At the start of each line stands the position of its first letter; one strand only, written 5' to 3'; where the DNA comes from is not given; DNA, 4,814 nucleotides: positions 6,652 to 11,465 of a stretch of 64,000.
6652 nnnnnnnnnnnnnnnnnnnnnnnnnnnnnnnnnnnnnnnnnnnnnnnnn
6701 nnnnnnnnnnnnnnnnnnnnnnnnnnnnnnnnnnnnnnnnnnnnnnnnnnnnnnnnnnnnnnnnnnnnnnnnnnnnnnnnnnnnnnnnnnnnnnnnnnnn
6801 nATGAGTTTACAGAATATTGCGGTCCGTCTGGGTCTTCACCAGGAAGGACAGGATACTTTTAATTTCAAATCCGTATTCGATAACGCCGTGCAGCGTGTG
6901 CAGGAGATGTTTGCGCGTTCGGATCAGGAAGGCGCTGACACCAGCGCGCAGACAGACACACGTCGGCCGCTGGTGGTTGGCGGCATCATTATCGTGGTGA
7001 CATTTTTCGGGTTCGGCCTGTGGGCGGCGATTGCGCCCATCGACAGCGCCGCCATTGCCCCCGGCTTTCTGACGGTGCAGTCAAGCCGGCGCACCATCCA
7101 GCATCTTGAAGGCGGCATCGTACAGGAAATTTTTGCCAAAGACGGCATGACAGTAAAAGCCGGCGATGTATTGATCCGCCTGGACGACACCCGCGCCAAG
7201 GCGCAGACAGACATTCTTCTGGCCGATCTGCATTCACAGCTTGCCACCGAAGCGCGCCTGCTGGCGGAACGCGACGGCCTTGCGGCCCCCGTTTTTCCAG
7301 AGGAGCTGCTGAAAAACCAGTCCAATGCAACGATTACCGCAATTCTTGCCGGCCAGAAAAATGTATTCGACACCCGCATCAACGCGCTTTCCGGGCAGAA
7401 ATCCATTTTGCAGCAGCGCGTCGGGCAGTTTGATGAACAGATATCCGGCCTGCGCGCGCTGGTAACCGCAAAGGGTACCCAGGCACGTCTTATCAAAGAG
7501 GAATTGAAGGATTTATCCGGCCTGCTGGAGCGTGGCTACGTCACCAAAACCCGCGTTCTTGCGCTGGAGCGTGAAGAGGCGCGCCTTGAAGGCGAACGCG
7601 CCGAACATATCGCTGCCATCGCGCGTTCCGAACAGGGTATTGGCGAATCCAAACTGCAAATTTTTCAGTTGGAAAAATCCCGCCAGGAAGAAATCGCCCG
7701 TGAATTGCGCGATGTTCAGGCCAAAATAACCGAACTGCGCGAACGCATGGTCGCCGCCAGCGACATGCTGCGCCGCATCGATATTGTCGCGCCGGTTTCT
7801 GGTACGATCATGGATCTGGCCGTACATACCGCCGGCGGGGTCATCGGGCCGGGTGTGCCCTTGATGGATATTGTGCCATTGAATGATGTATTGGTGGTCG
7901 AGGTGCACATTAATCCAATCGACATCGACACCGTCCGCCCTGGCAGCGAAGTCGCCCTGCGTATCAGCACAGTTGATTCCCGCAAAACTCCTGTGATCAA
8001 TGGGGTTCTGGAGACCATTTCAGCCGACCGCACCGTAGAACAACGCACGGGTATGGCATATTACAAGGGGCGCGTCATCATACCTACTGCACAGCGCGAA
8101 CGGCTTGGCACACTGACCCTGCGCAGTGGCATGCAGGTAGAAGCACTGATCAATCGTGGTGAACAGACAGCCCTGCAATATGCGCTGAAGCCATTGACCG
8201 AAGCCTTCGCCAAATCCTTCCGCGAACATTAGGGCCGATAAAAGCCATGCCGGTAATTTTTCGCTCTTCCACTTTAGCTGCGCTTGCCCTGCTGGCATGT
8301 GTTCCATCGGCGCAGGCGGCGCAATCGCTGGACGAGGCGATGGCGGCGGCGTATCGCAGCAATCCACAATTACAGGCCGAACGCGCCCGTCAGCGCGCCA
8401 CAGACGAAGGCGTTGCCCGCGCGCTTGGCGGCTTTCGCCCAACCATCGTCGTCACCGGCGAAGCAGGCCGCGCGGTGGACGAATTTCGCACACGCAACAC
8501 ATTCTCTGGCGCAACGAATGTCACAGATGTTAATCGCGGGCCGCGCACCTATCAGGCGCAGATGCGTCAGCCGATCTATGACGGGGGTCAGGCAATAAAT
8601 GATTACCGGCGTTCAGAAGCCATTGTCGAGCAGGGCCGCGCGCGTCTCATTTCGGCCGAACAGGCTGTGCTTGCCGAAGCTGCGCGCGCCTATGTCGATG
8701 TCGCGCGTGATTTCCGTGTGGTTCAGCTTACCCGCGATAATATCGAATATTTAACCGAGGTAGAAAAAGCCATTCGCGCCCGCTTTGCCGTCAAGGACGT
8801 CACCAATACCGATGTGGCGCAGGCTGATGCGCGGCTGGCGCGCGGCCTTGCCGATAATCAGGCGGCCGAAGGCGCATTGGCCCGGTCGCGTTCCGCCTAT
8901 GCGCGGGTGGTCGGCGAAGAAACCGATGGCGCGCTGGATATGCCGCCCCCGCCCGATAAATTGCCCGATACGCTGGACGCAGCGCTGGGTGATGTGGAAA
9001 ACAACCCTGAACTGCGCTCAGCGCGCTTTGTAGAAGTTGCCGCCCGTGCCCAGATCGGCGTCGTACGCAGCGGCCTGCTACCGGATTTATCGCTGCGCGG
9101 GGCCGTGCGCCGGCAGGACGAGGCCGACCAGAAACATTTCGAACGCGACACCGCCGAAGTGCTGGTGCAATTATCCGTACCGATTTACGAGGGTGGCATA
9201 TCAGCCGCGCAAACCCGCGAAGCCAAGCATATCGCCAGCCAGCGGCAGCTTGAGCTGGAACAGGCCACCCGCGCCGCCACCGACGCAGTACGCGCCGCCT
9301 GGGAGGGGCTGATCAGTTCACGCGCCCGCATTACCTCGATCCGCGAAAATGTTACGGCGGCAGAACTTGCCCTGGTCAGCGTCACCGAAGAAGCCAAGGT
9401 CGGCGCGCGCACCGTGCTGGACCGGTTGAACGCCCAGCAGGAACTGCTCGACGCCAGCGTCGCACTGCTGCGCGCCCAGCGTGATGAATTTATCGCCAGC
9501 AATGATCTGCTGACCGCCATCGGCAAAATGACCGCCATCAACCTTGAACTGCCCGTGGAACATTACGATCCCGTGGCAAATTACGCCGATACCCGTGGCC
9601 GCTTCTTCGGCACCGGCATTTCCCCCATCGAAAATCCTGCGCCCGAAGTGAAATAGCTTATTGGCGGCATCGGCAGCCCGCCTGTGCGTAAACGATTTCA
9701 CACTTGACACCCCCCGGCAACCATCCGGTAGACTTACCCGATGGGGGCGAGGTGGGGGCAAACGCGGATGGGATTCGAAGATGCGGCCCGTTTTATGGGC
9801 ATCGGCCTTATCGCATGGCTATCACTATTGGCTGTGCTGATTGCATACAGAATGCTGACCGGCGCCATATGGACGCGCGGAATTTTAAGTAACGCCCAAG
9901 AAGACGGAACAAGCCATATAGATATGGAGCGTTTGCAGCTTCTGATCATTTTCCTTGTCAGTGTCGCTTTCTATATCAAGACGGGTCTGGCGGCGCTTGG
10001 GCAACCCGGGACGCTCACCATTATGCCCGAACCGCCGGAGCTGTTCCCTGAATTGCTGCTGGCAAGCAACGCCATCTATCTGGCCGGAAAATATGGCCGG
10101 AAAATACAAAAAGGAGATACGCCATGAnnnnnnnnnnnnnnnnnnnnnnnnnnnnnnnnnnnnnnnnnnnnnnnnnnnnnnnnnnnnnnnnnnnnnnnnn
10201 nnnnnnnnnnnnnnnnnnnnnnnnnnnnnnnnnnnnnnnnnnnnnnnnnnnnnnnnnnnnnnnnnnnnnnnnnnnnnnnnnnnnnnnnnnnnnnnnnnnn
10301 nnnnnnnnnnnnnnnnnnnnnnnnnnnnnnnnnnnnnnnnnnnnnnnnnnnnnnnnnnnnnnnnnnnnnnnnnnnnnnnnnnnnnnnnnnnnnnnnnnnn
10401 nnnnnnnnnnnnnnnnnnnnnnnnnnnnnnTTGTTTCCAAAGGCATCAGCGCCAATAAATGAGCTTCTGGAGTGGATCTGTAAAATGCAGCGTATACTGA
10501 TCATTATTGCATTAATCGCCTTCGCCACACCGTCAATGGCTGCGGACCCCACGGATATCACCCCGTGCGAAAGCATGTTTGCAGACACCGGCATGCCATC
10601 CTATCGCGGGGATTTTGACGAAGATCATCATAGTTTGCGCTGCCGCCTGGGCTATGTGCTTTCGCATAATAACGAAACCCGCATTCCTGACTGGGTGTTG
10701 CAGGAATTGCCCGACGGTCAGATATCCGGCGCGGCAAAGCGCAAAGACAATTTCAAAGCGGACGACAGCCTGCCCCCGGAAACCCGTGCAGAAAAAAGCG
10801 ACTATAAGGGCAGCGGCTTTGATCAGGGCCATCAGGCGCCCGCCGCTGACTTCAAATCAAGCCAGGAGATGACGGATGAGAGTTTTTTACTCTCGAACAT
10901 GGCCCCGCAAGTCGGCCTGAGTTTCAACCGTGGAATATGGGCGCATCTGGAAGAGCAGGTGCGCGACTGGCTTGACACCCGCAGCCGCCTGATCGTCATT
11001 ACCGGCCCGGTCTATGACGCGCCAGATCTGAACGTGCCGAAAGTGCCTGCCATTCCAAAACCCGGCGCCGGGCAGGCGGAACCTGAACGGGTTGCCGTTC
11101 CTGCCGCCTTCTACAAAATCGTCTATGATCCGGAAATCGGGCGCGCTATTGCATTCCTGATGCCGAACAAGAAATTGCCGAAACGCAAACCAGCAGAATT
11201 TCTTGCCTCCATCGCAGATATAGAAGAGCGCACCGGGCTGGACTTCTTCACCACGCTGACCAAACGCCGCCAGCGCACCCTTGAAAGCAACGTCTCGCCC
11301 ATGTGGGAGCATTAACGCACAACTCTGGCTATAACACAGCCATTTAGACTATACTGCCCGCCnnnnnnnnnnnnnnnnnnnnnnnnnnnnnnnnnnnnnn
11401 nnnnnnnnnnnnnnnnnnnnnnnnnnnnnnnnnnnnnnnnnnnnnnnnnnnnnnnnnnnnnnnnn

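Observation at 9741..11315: Lower-GC three-gene module: two tandem paralogous small membrane proteins plus a Sec-secreted DRGH (Serratia-family) non-specific endonuclease, directly downstream of the T1SS.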

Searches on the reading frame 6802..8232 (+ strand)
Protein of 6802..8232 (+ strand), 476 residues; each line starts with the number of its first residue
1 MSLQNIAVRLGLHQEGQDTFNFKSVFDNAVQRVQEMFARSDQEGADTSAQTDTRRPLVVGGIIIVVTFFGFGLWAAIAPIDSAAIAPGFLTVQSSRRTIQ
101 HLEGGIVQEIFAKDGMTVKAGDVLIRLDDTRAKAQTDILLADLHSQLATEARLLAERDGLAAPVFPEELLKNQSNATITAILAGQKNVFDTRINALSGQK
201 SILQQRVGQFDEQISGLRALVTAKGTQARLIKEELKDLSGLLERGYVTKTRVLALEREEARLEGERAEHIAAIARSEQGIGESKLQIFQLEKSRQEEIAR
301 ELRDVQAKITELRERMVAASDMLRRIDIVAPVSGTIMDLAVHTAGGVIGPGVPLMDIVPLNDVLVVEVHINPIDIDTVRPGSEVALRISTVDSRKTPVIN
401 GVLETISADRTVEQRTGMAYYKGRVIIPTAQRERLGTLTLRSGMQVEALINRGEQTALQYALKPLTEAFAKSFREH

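Call 3: search_protein_families(library=pfam, proteins=[window:6802-8232:+], max_evalue=1)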
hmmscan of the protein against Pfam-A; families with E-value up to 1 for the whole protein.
window:6802-8232:+ (476 aa): 5 families
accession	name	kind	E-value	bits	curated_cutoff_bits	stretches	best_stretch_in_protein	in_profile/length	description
PF13437.12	HlyD_3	-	1.5e-14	55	22.2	1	328-428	2-96/106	HlyD family secretion protein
PF16576.10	HlyD_D23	-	4.6e-10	39.6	30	2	314-413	97-196/214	Barrel-sandwich domain of CusB or HlyD membrane-fusion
PF13533.13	Biotin_lipoyl_2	-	2.4e-05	24.5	29.8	1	104-128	8-32/32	Biotin-lipoyl like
PF00364.28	Biotin_lipoyl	-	0.00012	22.3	22.1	1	99-127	45-73/73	Biotin-requiring enzyme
PF07733.18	DNA_pol3_alpha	-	0.073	13.1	23.9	1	289-362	160-232/260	Bacterial DNA polymerase III alpha NTPase domain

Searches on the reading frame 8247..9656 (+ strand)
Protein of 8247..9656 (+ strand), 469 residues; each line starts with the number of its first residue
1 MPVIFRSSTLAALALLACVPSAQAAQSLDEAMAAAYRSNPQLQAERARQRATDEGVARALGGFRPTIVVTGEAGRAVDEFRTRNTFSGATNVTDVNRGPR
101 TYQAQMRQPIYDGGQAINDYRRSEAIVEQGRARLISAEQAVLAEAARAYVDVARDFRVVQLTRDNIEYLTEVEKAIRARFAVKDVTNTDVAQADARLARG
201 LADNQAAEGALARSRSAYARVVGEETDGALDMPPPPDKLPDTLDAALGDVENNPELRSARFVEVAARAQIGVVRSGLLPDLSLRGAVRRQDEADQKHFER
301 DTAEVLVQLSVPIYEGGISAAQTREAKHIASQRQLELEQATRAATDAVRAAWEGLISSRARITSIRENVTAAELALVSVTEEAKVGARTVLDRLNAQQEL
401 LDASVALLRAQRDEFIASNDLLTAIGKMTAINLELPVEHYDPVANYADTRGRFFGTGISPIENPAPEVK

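Call 3: search_protein_families(library=pfam, proteins=[window:8247-9656:+], max_evalue=1)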
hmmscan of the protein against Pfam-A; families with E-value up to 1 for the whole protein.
window:8247-9656:+ (469 aa): 1 family
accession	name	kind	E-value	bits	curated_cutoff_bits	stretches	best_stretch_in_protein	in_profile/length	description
PF02321.23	OEP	-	1.5e-46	159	22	2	28-223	1-187/187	Outer membrane efflux protein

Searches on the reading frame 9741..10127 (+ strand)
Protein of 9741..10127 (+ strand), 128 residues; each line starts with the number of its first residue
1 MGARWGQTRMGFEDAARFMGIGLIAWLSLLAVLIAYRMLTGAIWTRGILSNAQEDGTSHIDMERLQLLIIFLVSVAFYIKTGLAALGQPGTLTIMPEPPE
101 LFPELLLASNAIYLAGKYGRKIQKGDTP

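Call 3: search_protein_families(library=pfam, proteins=[window:9741-10127:+], max_evalue=1)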
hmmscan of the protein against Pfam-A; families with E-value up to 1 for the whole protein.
window:9741-10127:+ (128 aa): 2 families
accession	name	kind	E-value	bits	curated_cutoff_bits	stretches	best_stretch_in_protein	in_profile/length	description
PF05987.18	DUF898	-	0.009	15.6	28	1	3-77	164-237/336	Bacterial protein of unknown function (DUF898)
PF20345.3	DUF6640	-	0.17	12.4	27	1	73-116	73-116/133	Family of unknown function (DUF6640)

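Call 8: search_protein_families(library=ncbifam, proteins=[window:9741-10127:+], max_evalue=1)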
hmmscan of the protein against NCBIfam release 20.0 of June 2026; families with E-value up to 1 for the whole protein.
window:9741-10127:+ (128 aa): 0 families

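Call 9: search_protein_families(library=padloc, proteins=[window:9741-10127:+], max_evalue=1)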
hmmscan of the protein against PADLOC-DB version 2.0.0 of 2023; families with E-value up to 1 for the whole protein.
window:9741-10127:+ (128 aa): 0 families

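Call 12: find_homologous_proteins(query=window:9741-10127:+, max_evalue=0.01)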
Query window:9741-10127:+ (128 aa): 5 proteins with E <= 0.01 among 47 candidates.
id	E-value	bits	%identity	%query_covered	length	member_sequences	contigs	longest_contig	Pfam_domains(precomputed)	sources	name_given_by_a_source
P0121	1.6e-70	253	100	93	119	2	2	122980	-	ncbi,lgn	-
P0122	1.8e-46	175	69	93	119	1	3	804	-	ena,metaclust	metaclust:\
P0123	5.7e-42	161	66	93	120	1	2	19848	-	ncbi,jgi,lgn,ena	-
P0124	3.1e-41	158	61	93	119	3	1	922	-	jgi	-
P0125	5.2e-35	138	61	90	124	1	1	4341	-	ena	-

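Call 65: search_protein_families(library=phrogs, proteins=[window:9768-10127:+], max_evalue=1)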
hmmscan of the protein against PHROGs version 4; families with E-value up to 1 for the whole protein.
window:9768-10127:+ (119 aa): 0 families

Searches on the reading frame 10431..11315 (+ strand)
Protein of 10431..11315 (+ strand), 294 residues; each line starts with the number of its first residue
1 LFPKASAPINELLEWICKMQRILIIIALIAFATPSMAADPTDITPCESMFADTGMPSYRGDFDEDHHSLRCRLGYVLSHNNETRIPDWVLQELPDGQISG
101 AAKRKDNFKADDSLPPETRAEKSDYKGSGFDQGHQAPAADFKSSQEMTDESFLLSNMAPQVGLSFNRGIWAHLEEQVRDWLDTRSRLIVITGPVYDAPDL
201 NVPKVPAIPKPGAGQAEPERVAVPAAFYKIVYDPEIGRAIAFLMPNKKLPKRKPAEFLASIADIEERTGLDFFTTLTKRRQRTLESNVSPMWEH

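Call 3: search_protein_families(library=pfam, proteins=[window:10431-11315:+], max_evalue=1)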
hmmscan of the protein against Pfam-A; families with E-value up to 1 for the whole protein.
window:10431-11315:+ (294 aa): 1 family
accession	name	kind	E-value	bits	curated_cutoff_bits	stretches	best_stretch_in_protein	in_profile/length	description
PF01223.29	Endonuclease_NS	-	1.1e-49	169.5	23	1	68-276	17-220/223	DNA/RNA non-specific endonuclease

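Call 8: search_protein_families(library=ncbifam, proteins=[window:10485-11315:+], max_evalue=1)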
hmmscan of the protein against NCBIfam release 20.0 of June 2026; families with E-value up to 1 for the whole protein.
window:10485-11315:+ (276 aa): 0 families

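Call 9: search_protein_families(library=padloc, proteins=[window:10485-11315:+], max_evalue=1)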
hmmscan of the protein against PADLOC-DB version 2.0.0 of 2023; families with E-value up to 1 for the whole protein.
window:10485-11315:+ (276 aa): 1 family
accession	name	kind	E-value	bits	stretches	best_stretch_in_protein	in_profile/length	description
PDLC01584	Csx25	-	0.00076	17.1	1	49-96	31-76/244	CAS-III-D; effector_UNK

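Call 42: search_solved_structures(query=window:10485-11315:+, max_evalue=0.001, show_alignments=2)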
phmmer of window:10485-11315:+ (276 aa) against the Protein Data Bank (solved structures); distinct sequences matched with E-value up to 0.001: 18.
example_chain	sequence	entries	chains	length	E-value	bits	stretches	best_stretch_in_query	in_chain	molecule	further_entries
3ism_A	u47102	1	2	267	3.4e-32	115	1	51-267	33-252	CG8862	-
6m3f_B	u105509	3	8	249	9e-27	97.2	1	50-261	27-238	Endonuclease G, mitochondrial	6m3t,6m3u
6lyf_A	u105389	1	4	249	1.1e-26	96.9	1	50-261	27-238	Endonuclease G, mitochondrial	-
6njt_A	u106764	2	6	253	1.2e-26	96.9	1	50-261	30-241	Endonuclease G, mitochondrial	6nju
9m0g_A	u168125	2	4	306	1.5e-25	93.2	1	50-261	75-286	Endonuclease G, mitochondrial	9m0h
7r6v_D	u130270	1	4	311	2e-25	92.8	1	51-260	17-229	Nuclease EXOG, mitochondrial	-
5t3v_A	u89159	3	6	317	2.2e-25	92.7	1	51-260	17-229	Nuclease EXOG, mitochondrial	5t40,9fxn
4a1n_A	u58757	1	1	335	2.5e-25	92.5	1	51-260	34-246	NUCLEASE EXOG, MITOCHONDRIAL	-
4qn0_A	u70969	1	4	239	3.5e-24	88.7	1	52-259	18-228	Endonuclease G, mitochondrial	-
3s5b_A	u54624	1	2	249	3.7e-24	88.7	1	51-259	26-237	Endonuclease G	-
7r6t_D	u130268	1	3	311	5.1e-24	88.2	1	51-260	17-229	Nuclease EXOG, mitochondrial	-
5t4i_A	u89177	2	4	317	5.4e-24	88.1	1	51-260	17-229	Nuclease EXOG, mitochondrial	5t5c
5zki_A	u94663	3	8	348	6.8e-24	87.8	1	51-260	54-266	Nuclease EXOG, mitochondrial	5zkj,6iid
5gkc_A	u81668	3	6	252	1.1e-21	80.5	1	51-259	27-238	Endonuclease G, mitochondrial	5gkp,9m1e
1zm8_A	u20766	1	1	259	2.3e-21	79.5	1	23-270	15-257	Nuclease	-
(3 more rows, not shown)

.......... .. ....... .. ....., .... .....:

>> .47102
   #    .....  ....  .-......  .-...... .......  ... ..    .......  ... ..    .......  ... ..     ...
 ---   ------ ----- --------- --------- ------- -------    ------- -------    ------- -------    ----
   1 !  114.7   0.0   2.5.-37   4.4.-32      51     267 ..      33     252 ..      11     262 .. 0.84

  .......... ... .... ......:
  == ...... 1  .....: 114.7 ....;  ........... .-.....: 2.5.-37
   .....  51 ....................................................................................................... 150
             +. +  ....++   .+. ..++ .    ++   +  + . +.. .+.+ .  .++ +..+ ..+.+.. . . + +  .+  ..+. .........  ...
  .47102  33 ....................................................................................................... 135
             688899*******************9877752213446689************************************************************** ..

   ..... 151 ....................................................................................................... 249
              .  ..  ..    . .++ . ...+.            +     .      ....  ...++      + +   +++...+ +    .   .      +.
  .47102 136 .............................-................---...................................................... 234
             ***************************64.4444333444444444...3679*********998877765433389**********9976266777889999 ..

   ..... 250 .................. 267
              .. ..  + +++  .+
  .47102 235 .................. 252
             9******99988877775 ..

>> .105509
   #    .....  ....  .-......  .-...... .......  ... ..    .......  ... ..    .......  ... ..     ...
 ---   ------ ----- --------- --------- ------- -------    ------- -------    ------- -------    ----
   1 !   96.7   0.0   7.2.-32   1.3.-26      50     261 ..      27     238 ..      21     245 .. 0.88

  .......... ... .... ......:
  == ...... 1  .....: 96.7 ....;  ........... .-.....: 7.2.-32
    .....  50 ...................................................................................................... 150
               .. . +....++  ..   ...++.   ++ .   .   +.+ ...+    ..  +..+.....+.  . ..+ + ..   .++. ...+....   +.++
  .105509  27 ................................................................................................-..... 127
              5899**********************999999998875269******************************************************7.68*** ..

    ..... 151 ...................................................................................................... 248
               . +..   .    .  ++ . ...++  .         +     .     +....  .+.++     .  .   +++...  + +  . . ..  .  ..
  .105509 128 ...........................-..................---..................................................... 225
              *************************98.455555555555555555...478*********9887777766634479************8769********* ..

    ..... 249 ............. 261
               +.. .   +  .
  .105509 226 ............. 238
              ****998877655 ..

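Call 85: list_cluster_members(proteins=[P0001, P0121, window:10485-11315:+])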
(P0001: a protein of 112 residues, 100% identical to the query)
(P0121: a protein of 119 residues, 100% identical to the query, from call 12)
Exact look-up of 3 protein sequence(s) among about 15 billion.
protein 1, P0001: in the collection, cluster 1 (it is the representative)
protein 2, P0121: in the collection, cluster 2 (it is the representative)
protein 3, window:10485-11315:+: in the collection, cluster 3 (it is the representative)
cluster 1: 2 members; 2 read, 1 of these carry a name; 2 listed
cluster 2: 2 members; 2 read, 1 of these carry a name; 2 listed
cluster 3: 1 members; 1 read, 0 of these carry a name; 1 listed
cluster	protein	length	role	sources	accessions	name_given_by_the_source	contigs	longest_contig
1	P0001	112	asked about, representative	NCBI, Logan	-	-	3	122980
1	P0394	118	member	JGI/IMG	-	hypothetical protein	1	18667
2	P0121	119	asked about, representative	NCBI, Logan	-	-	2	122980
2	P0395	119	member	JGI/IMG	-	hypothetical protein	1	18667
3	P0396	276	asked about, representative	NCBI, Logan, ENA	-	-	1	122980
